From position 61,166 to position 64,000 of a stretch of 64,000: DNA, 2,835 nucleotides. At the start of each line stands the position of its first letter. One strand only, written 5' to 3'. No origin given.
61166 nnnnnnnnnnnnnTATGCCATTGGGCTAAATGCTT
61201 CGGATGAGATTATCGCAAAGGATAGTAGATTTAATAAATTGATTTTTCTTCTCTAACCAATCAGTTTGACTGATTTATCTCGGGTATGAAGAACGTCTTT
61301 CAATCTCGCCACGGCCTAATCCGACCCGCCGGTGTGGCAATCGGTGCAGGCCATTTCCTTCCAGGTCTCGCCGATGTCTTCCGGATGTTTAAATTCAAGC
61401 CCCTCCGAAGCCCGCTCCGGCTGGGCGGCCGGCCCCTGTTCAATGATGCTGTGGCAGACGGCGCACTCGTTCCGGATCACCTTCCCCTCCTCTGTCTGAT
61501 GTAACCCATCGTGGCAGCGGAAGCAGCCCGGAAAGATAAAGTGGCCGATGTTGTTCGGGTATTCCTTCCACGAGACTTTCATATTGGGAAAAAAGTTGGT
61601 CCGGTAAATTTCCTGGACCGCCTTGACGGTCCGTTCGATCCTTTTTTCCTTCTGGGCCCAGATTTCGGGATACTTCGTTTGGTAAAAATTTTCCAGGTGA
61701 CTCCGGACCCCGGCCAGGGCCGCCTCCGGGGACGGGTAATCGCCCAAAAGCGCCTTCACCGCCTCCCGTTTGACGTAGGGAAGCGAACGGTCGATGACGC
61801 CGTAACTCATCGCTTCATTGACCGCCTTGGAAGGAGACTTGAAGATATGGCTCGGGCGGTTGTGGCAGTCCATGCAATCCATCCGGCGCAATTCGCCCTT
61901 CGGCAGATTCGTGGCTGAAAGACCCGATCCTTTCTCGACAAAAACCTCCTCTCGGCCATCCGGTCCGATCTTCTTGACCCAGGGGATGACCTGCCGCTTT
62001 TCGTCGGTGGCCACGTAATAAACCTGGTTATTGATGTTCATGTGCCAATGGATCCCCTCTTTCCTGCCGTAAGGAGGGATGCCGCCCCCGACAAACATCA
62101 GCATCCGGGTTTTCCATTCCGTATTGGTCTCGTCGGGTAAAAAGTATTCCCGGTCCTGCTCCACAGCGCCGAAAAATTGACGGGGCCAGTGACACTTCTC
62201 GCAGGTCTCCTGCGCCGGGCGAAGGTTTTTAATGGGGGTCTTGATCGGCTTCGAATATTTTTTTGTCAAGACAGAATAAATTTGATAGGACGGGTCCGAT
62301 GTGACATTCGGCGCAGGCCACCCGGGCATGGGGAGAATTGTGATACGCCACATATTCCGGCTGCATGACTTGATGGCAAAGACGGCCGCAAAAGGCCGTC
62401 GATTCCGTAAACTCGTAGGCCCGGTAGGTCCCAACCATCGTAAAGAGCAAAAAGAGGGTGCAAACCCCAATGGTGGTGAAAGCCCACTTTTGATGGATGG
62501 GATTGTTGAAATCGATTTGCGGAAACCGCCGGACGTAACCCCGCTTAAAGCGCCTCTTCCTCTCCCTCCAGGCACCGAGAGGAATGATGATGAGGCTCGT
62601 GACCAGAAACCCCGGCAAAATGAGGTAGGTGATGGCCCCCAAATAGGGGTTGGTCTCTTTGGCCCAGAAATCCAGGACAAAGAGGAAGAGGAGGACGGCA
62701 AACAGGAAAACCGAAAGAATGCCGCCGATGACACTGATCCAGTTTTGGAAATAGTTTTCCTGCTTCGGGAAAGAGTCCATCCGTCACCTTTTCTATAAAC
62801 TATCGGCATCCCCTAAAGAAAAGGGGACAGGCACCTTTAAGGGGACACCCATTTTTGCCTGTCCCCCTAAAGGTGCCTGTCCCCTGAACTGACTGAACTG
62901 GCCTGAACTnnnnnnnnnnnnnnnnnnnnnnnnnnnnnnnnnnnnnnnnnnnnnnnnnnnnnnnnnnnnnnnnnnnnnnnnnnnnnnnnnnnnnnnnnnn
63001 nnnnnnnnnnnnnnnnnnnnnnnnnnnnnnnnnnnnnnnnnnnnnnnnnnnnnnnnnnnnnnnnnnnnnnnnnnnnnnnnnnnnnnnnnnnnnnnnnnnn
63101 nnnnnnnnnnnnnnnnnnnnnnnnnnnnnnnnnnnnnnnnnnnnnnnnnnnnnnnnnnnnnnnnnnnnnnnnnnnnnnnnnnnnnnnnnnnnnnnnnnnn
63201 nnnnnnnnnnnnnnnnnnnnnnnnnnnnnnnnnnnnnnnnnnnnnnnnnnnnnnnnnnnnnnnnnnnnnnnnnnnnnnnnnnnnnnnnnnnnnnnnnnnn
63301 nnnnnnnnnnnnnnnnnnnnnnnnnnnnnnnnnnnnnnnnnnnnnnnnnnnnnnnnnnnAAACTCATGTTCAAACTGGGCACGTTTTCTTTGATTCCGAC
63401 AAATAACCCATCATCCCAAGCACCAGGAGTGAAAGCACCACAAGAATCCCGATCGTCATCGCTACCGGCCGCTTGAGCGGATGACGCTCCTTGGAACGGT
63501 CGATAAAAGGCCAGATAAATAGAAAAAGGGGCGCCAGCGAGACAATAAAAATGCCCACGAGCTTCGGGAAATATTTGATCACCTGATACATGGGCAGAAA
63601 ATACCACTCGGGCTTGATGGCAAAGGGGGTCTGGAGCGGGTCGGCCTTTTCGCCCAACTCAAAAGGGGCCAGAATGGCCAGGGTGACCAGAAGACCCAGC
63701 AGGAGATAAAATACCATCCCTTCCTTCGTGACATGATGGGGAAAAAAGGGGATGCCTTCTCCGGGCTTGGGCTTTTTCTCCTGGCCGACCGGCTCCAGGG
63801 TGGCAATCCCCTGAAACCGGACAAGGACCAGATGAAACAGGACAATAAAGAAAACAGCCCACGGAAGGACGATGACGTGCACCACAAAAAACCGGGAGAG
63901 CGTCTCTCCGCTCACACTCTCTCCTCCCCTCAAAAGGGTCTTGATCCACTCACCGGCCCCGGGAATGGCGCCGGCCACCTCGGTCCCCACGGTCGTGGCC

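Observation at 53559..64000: Contiguous minus-strand cluster: cyt b + tetrahaem c, ImcH-like heptahaem, octahaem periplasmic cytochrome, two OM beta-barrels, FeoB-FeoA and a radical SAM/SPASM protein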

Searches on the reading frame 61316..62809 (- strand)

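Call 3: search_protein_families(library=pfam, proteins=[window:61316-62809:-], max_evalue=0.01)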
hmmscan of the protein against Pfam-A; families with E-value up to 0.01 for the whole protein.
window:61316-62809:- (497 aa): 4 families
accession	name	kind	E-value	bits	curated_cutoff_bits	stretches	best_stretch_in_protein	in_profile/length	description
PF14537.11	Cytochrom_c3_2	-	1e-07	32.8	25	1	428-494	8-66/79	Cytochrome c3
PF14522.11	Cytochrome_C7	-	1.2e-06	28.7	24.8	0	415-454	43-67/67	Cytochrome c7 and related cytochrome c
PF03264.19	Cytochrom_NNT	-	0.0019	18.4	24.1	0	447-494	126-166/174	NapC/NirT cytochrome c family, N-terminal region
PF22113.1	Mtrc-MtrF_II-IV_dom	-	0.0024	17.8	30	0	445-493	80-128/176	Outer membrane cytochrome MtrC/MtrF-like, domains II/IV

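Call 4: search_protein_families(library=ncbifam, proteins=[window:61316-62809:-], max_evalue=0.01)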
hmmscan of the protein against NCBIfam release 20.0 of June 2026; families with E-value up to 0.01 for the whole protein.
window:61316-62809:- (497 aa): 2 families
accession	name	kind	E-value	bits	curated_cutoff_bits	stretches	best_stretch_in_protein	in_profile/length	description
NF041762.1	diheme_GEGP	equivalog_domain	0.0053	16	300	1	414-468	15-69/359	GEGP motif-containing diheme protein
TIGR03508.1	decahem_SO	subfamily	0.0054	16.2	192.2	0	428-493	96-151/258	DmsE family decaheme c-type cytochrome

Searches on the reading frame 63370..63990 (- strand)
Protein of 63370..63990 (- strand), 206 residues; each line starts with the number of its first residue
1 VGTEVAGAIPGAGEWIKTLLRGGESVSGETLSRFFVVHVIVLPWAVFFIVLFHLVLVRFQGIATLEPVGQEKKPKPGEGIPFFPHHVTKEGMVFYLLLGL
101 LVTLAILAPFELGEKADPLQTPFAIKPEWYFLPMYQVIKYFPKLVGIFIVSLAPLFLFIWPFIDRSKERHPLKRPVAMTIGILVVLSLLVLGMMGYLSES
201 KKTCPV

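Call 3: search_protein_families(library=pfam, proteins=[window:63370-63990:-], max_evalue=0.01)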
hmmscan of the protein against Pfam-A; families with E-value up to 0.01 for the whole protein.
window:63370-63990:- (206 aa): 4 families
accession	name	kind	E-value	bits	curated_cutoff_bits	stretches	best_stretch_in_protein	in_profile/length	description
PF00032.22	Cytochrom_B_C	-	4.6e-19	69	20.7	1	115-200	1-87/102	Cytochrome b(C-terminal)/b6/petD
PF13631.11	Cytochrom_B_N_2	-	6.7e-17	62.4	27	1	3-113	62-167/169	Cytochrome b(N-terminal)/b6/petB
PF00033.24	Cytochrome_B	-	3.3e-12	47.1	27.2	1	3-60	132-188/189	Cytochrome b/b6/petB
PF24151.2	ArlX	-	0.0075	16.2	28.7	0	34-64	2-32/229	ArlX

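Call 4: search_protein_families(library=ncbifam, proteins=[window:63370-63990:-], max_evalue=0.01)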
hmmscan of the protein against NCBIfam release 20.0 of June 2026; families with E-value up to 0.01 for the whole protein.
window:63370-63990:- (206 aa): 6 families
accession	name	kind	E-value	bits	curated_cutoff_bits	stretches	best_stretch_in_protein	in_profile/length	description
TIGR01156.1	cytb6_f_IV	equivalog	4.7e-19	68.8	127.05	1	97-195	47-147/160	cytochrome b6-f complex subunit IV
NF002990.0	PRK03735.1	subfamily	6.3e-16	58.8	325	1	2-63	159-220/223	cytochrome b6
NF040969.1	cytb_ExtP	equivalog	1.1e-12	48.2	290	1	2-63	142-203/205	selenite/tellurite reduction operon b-type cytochrome ExtP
NF050120.1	bc1_QcrB_actin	exception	1.7e-12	47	500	1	6-145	164-304/458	cytochrome bc1 complex cytochrome b subunit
NF041076.1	cyt_b_SoxC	equivalog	1.8e-08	33.7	740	1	106-198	264-362/542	proton pump complex cytochrome B SoxC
NF040970.1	memb_ExtQ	equivalog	1.5e-05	25.2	150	1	89-191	11-116/134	selenite/tellurite reduction operon b-type cytochrome membrane protein ExtQ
